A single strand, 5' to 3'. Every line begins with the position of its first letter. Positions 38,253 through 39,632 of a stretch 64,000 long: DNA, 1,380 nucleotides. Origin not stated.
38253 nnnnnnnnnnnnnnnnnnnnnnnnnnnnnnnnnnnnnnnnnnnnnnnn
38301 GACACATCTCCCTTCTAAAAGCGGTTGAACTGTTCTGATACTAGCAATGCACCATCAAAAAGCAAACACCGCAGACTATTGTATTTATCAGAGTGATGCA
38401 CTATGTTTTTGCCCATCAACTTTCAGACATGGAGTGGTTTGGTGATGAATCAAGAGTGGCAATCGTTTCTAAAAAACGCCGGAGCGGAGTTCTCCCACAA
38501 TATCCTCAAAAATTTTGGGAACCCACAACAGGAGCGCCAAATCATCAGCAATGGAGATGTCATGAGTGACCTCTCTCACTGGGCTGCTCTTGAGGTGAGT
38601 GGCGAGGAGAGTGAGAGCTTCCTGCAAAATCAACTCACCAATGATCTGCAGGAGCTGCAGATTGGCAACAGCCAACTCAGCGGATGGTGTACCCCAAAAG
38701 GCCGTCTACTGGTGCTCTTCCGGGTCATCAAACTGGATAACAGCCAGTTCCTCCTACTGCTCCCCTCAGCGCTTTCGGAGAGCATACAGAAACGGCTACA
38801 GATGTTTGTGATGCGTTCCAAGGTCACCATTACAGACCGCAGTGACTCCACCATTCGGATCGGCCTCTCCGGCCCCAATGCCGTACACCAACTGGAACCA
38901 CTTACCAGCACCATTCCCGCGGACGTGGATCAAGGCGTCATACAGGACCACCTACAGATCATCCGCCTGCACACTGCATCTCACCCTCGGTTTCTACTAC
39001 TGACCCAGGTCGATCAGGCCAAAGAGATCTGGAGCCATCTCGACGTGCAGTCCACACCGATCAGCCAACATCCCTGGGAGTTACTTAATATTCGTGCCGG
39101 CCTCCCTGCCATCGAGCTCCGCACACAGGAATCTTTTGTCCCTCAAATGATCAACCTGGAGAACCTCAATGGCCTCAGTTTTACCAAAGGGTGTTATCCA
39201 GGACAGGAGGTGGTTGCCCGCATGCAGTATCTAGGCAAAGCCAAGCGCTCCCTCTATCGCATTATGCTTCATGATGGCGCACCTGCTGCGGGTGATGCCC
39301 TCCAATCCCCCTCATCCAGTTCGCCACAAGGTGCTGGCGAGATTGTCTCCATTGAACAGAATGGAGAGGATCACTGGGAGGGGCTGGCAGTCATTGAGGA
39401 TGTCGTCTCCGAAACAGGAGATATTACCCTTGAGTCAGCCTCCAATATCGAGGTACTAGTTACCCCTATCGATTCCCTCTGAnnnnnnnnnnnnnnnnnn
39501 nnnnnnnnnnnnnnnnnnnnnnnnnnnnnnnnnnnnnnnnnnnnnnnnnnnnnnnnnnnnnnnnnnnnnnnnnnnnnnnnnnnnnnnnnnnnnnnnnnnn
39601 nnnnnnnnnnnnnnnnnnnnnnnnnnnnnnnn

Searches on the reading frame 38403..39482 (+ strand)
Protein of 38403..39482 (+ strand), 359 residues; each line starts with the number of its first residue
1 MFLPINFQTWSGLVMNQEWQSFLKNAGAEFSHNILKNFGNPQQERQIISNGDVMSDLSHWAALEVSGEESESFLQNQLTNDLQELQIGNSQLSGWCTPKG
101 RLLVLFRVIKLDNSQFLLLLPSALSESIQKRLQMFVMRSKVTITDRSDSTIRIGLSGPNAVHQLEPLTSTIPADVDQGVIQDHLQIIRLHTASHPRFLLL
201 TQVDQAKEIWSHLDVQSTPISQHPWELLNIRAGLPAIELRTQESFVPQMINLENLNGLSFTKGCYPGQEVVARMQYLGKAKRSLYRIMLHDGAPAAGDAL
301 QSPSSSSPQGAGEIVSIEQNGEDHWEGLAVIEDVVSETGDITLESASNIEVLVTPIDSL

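Call 40: search_protein_families(library=pfam, proteins=[window:38403-39482:+], max_evalue=0.00001)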
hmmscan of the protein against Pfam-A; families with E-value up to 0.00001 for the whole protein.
window:38403-39482:+ (359 aa): 1 family
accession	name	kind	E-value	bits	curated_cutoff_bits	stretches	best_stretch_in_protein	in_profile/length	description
PF01571.26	GCV_T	-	4.8e-18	65.8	25.6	1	42-211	30-206/255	Aminomethyltransferase folate-binding domain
